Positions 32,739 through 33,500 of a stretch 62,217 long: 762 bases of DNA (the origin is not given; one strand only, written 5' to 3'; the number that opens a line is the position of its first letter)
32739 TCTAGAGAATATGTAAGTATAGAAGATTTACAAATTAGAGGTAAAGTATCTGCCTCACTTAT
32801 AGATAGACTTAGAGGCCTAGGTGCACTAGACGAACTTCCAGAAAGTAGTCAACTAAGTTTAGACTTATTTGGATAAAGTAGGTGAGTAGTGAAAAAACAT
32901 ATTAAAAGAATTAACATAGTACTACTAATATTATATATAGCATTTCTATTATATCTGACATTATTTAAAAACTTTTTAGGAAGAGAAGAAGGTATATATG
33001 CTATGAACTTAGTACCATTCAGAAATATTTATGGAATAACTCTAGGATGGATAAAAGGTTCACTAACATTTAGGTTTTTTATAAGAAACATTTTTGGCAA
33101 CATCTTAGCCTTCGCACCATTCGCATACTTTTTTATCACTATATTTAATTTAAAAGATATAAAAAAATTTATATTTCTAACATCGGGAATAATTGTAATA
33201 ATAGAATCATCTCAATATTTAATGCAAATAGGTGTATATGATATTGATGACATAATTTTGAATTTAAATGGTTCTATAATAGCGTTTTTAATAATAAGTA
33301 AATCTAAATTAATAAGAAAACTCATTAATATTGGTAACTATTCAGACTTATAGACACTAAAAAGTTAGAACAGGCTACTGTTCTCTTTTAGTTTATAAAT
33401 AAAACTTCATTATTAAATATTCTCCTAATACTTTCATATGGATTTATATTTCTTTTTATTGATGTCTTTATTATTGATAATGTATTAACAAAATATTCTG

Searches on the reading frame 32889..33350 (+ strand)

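Call 56: search_protein_families(library=pfam, proteins=[window:32889-33350:+], max_evalue=0.00001)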
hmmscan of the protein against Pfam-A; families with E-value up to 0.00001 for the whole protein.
window:32889-33350:+ (154 aa): 1 family
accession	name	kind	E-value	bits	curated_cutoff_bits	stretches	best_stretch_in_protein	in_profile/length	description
PF04892.17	VanZ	-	1.6e-18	67.9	30.1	1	14-137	2-123/126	VanZ like family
